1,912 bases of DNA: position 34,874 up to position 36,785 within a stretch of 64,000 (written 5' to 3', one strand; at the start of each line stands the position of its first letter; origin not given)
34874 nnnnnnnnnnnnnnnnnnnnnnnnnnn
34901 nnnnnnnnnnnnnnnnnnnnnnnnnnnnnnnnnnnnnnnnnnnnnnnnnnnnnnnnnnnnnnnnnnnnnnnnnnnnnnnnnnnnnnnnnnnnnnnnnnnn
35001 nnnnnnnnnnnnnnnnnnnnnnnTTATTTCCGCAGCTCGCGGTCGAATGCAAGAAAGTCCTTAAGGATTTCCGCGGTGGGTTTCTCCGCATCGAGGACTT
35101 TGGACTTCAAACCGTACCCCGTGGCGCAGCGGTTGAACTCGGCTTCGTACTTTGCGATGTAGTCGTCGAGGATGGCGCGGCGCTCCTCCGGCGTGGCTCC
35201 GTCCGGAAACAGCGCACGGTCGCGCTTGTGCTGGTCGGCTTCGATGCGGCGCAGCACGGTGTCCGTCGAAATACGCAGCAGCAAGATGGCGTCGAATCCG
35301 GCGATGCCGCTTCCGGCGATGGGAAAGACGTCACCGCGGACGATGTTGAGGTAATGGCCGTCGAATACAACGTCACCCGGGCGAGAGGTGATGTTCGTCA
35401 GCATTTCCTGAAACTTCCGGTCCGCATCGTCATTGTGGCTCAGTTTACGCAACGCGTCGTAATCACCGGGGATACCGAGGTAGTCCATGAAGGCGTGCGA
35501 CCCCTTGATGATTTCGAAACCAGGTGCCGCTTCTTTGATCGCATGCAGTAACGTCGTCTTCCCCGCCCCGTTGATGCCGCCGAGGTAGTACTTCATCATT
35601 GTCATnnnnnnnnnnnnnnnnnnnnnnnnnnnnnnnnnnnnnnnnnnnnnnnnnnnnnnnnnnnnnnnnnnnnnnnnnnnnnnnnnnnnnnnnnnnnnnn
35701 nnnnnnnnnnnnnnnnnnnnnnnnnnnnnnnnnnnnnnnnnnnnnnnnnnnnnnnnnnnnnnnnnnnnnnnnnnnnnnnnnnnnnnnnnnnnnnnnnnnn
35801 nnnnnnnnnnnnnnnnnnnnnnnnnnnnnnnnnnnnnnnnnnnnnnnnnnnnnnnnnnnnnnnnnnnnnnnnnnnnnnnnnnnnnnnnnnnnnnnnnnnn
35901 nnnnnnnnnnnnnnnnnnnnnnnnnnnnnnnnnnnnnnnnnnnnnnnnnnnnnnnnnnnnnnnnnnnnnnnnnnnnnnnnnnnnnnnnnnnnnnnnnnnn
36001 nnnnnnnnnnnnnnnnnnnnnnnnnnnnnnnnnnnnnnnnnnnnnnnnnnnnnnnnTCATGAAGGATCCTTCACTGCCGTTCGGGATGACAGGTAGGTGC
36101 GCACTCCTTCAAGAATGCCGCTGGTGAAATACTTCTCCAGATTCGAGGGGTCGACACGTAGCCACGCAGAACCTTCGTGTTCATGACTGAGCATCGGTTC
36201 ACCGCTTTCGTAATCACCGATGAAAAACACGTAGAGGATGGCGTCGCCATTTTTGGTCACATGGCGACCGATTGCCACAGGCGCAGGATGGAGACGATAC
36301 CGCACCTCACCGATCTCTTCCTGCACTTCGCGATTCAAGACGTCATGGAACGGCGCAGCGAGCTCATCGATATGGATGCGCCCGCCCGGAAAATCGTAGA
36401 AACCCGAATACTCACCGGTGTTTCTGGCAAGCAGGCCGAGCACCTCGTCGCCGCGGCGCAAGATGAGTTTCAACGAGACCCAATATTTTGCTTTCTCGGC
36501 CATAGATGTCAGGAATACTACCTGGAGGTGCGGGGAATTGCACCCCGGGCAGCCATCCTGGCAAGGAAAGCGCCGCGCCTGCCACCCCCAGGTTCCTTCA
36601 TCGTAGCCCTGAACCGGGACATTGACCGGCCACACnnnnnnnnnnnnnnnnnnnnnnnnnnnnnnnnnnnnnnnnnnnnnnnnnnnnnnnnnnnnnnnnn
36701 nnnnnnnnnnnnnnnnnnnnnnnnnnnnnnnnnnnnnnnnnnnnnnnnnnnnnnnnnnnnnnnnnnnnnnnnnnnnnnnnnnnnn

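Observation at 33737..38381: About 5-kb run of small nucleotide-metabolising genes, part of it markedly lower in GC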

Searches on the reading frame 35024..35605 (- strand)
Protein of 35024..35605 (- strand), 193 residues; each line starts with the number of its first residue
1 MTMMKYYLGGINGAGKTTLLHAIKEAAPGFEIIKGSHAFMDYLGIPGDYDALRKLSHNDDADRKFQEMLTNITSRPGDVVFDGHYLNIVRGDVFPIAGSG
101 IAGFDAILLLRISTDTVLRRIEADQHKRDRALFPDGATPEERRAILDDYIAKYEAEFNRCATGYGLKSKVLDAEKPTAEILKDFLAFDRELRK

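Call 3: search_protein_families(library=pfam, proteins=[window:35024-35605:-], max_evalue=0.01)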
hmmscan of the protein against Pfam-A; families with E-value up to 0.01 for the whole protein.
window:35024-35605:- (193 aa): 4 families
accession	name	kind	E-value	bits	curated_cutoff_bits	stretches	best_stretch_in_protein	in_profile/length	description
PF13207.12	AAA_17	-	2.5e-09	38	27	1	10-130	2-127/136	AAA domain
PF13238.12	AAA_18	-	1.9e-06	28.8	29.4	1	8-127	3-115/128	AAA domain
PF13671.12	AAA_33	-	0.0013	19.5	27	0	8-82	4-76/143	AAA domain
PF02223.23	Thymidylate_kin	-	0.0097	16.1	27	0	10-27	3-20/185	Thymidylate kinase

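Call 12: search_protein_families(library=ncbifam, proteins=[window:35024-35605:-], max_evalue=0.01)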
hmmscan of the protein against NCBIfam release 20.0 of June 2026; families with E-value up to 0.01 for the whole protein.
window:35024-35605:- (193 aa): 3 families
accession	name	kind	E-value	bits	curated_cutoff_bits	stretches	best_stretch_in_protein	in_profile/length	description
TIGR03185.1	DNA_S_dndD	equivalog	0.0014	17.2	245.85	1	8-24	33-49/650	DNA sulfur modification protein DndD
TIGR00611.2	recf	equivalog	0.0022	17.2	172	0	8-24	26-42/339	DNA replication/repair protein RecF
NF000355.4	ribo_prot_ABC_F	equivalog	0.0095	14.8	380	0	10-26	35-51/499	ribosomal protection-like ABC-F family protein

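Call 13: search_protein_families(library=padloc, proteins=[window:35024-35605:-], max_evalue=0.01)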
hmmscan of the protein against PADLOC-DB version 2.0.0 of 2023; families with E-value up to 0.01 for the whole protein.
window:35024-35605:- (193 aa): 9 families
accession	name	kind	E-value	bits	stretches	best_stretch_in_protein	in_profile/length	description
PDLC02667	DndD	-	0.00027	17.9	1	8-35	37-64/657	DndD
PDLC02668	DndD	-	0.00029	17.9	1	8-24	35-51/659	DndD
PDLC02756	PbeC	-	0.00034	17.7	1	8-26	36-54/643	PbeC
PDLC02735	PbeC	-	0.00044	17.1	1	8-26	39-57/652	PbeC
PDLC02740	PbeC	-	0.0008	16.3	1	8-25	33-50/648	PbeC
PDLC02731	PbeC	-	0.0028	14.5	1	8-25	36-53/645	PbeC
PDLC04164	AriA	-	0.0038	14.8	1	8-28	32-52/253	-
PDLC00289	PtuA1|PtuA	-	0.0045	14.1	1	7-27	32-52/404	AAA ATPase domain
PDLC02663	DndD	-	0.0064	13.3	1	8-25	38-55/675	DndD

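Call 14: search_protein_families(library=phrogs, proteins=[window:35024-35605:-], max_evalue=0.01)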
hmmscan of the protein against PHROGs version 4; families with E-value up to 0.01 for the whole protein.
window:35024-35605:- (193 aa): 2 families
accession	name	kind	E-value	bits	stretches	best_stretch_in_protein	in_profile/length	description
phrog_761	-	other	1.1e-06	29.6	1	1-178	17-201/362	thymidylate kinase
phrog_2107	-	other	0.00041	21.1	1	1-34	1-38/201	thymidylate kinase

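Call 38: find_related_loci(query=window:35024-35605:-, collection=viral_contigs, flank=5000)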
Query window:35024-35605:- (193 aa) in viral_contigs; peptide patterns used: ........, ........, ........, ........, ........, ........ (x = any residue, [..] = any of these).
8 stretches matched a pattern, but none encodes a relative of the query by tblastn (E <= 1e-3).

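Call 45: search_solved_structures(query=window:35024-35605:-, max_evalue=0.1)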
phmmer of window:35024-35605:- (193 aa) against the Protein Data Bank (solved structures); distinct sequences matched with E-value up to 0.1: 1.
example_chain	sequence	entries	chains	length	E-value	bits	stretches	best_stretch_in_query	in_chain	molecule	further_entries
9cm0_0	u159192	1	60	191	0.02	18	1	8-85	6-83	Novel designed icosahedral nanoparticle I3-A7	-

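Call 85: find_homologous_proteins(query=window:35024-35605:-, max_evalue=0.00001)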
Query window:35024-35605:- (193 aa): 8 proteins with E <= 0.00001 among 357 candidates.
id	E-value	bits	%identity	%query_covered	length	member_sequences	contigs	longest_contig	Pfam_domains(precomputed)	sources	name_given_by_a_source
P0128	4.8e-124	429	100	100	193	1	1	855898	PF13207.13,PF13238.13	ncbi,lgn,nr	ncbi:hypothetical protein EPO33_01835 [Patescibacteria group bacterium]|nr:MAG: hypothetical protein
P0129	4.6e-96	338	79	98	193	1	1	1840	PF13207.13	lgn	-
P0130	2.1e-94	333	79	98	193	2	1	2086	PF13207.13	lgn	-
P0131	2.9e-94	332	78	98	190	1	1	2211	PF13207.13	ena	-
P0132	2.2e-91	323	74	98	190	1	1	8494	PF13207.13,PF13238.13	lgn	-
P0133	1.1e-81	291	71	98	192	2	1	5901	PF13207.13,PF13238.13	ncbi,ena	-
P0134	2.8e-50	189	52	98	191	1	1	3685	PF13207.13,PF13238.13,PF01712.26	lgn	-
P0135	5.7e-39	152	44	97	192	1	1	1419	PF13207.13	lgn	-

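Call 86: find_encoding_contigs(protein=P0132, flank=8000, max_places=2)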
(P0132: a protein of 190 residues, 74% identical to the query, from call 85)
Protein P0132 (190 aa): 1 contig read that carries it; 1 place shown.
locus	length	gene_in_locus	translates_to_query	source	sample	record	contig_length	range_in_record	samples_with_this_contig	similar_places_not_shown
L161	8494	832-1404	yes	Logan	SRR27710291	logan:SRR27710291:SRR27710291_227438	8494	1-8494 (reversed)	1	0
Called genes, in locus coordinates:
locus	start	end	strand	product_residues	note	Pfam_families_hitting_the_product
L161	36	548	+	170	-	PF18480:DUF5615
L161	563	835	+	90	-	PF12973:Cupin_7 (weak), PF02311:AraC_binding (weak), PF07883:Cupin_2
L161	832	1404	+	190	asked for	PF13207:AAA_17, PF13238:AAA_18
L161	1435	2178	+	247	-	PF01928:CYTH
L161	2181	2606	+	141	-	PF00293:NUDIX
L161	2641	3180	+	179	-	PF01931:NTPase_I-T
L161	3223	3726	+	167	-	PF01841:Transglut_core (faint)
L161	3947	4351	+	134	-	-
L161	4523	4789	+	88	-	PF07866:DUF1653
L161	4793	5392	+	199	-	PF13489:Methyltransf_23, PF13847:Methyltransf_31 (weak), PF08241:Methyltransf_11, PF08242:Methyltransf_12, PF13649:Methyltransf_25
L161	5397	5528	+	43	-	-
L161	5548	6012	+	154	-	PF00293:NUDIX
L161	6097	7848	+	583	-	PF21760:SecD_1st, PF00639:Rotamase, PF13145:Rotamase_2, PF13616:Rotamase_3, PF22599:SecDF_P1_head, PF03176:MMPL, PF00873:ACR_tran, PF02355:SecD_SecF_C, +1 more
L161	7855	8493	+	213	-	?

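Call 87: find_encoding_contigs(protein=P0133, flank=8000, max_places=2)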
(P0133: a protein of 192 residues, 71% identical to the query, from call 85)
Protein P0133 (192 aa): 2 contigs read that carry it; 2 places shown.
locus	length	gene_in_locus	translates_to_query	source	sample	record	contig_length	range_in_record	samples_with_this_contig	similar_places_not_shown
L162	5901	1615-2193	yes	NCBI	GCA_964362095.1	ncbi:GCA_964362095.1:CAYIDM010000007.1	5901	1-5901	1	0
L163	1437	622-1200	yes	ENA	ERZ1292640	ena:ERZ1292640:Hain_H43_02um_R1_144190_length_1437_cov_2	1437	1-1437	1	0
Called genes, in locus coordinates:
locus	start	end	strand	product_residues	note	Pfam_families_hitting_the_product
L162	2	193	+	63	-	?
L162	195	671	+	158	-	PF04073:tRNA_edit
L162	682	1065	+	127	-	PF00856:SET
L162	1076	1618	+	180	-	PF01931:NTPase_I-T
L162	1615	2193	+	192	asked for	PF13207:AAA_17, PF13238:AAA_18 (faint)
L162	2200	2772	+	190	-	PF06821:Ser_hydrolase, PF12697:Abhydrolase_6 (weak), PF10230:LIDHydrolase (faint)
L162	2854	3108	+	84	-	PF07866:DUF1653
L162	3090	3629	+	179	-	-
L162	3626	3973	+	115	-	-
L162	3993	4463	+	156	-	PF00293:NUDIX, PF14815:NUDIX_4 (weak)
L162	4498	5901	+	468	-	?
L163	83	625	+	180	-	PF01931:NTPase_I-T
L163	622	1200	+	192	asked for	PF13207:AAA_17, PF13238:AAA_18 (faint)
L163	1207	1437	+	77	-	?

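Call 97: predict_structure(alignment_id=A3)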
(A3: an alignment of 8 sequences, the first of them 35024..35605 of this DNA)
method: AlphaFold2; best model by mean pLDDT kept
length: 193 residues; sequences in the alignment: 8
mean_pLDDT: 84.2   pTM: 0.84
mean pLDDT of the five models: 84.2, 83.6, 83.3, 82.5, 65.8
residues with pLDDT >= 90: 89; 70-90: 74; 50-70: 21; < 50: 9
segments of 3 or more residues with pLDDT < 50: 86-93
pLDDT, mean of each block of 10 residues (from residue 1): 89 88 96 87 79 68 84 93 61 56 93 91 68 79 88 88 94 97 98 93
secondary structure, 60 per line:
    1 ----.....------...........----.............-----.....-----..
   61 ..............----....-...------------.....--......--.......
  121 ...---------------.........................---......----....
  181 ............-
elements in order: E5-9 H16-26 E31-34 H35-43 H49-53 H59-74 E79-82 H99-103 E106-111 H114-123 H139-163 E167-172 H177-192

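Call 99: fold_search(model_id=the predicted structure, library=pdb)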
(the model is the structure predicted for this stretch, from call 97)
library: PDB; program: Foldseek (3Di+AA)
matches with E <= 10: 1703; with E <= 0.001: 626
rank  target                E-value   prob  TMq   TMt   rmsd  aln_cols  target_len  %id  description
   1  7owl_B                6.5e-09  1.00  0.73  0.74   3.4       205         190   19  Odinarchaeota Adenylate kinase (OdinAK) in complex with CTP (released 2022-09-28)
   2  1nks_A                6.9e-09  1.00  0.74  0.74   3.4       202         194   21  ADENYLATE KINASE FROM SULFOLOBUS ACIDOCALDARIUS (released 1998-12-09)
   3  7owl_D                7.3e-09  1.00  0.67  0.69   4.6       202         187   19  Odinarchaeota Adenylate kinase (OdinAK) in complex with CTP (released 2022-09-28)
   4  7owj_E                8.8e-09  1.00  0.74  0.75   3.4       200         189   19  Odinarchaeota Adenylate kinase (OdinAK) in complex with GTP (released 2022-09-28)
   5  7owe_A                9.9e-09  1.00  0.73  0.72   3.9       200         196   19  Odinarchaeota Adenylate kinase (OdinAK) in complex with inhibitor Ap5a (released 2022-09-28)
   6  7owk_C                2.0e-08  1.00  0.74  0.74   4.3       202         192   20  Odinarchaeota Adenylate kinase (OdinAK) in complex with dTTP (released 2022-09-28)
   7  6pk5_C                2.0e-08  1.00  0.71  0.72   3.7       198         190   17  Adenylate kinase from Methanococcus igneus - apo form (released 2020-07-01)
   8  7owe_C                2.1e-08  1.00  0.75  0.77   3.6       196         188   18  Odinarchaeota Adenylate kinase (OdinAK) in complex with inhibitor Ap5a (released 2022-09-28)
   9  7owk_E                2.1e-08  1.00  0.76  0.77   3.7       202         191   18  Odinarchaeota Adenylate kinase (OdinAK) in complex with dTTP (released 2022-09-28)
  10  7owh_B                2.1e-08  1.00  0.74  0.75   3.2       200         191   20  Odinarchaeota Adenylate kinase (OdinAK) native structure (released 2022-09-28)
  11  7owe_E                2.5e-08  1.00  0.71  0.75   4.4       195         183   17  Odinarchaeota Adenylate kinase (OdinAK) in complex with inhibitor Ap5a (released 2022-09-28)
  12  6pjw_A                2.5e-08  1.00  0.69  0.70   3.8       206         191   16  Adenylate kinase from Methanococcus igneus - AMP bound form (released 2020-01-22)
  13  7owe_D                3.4e-08  1.00  0.73  0.72   3.8       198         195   19  Odinarchaeota Adenylate kinase (OdinAK) in complex with inhibitor Ap5a (released 2022-09-28)
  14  2bwj_E                3.4e-08  1.00  0.53  0.54   7.3       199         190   15  Structure of adenylate kinase 5 (released 2005-07-21)
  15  9r72_F                3.9e-08  1.00  0.67  0.67   5.0       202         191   19  Crystal structure of Odinarchaeota Adenylate kinase (OdinAK) S74G mutant (released 2025-10-15)
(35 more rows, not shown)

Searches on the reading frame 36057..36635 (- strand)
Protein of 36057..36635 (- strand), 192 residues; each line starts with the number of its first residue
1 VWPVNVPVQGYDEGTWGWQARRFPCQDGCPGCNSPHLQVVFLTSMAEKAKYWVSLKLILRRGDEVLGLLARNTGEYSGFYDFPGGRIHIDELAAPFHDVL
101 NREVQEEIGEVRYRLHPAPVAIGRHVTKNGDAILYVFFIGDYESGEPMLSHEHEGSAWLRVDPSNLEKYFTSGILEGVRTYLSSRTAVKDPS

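Call 3: search_protein_families(library=pfam, proteins=[window:36057-36635:-], max_evalue=0.01)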
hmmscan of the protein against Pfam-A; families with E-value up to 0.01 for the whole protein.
window:36057-36635:- (192 aa): 1 family
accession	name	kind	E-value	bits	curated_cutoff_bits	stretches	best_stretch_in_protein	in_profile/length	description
PF00293.34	NUDIX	-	4.7e-06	27.1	21.1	1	59-162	10-116/134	NUDIX domain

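Call 12: search_protein_families(library=ncbifam, proteins=[window:36057-36635:-], max_evalue=0.01)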
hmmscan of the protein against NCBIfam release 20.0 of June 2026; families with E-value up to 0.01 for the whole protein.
window:36057-36635:- (192 aa): 4 families
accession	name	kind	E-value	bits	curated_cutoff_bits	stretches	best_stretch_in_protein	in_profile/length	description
NF008044.0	PRK10776.1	equivalog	3.5e-05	23.7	148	1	74-165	27-111/130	8-oxo-dGTP diphosphatase MutT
NF006530.0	PRK08999.1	equivalog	7e-05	22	245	1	58-162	13-110/315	Nudix family hydrolase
TIGR00586.1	mutt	equivalog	0.0012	18.8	97.9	1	73-111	27-62/129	8-oxo-dGTP diphosphatase MutT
NF007834.0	PRK10546.1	equivalog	0.0018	18.1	156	1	59-160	11-105/135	pyrimidine (deoxy)nucleoside triphosphate diphosphatase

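Call 13: search_protein_families(library=padloc, proteins=[window:36057-36635:-], max_evalue=0.01)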
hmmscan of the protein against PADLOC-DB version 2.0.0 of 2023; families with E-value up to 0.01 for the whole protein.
window:36057-36635:- (192 aa): 1 family
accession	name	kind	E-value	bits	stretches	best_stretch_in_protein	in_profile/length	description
PDLC04899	PDC-S07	-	7.3e-07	26.9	1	58-162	13-110/135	-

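Call 14: search_protein_families(library=phrogs, proteins=[window:36057-36635:-], max_evalue=0.01)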
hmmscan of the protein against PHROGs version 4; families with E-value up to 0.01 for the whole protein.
window:36057-36635:- (192 aa): 1 family
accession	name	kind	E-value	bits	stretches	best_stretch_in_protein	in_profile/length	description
phrog_1198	-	other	0.0019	19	1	58-162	44-148/253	MutT/NUDIX hydrolase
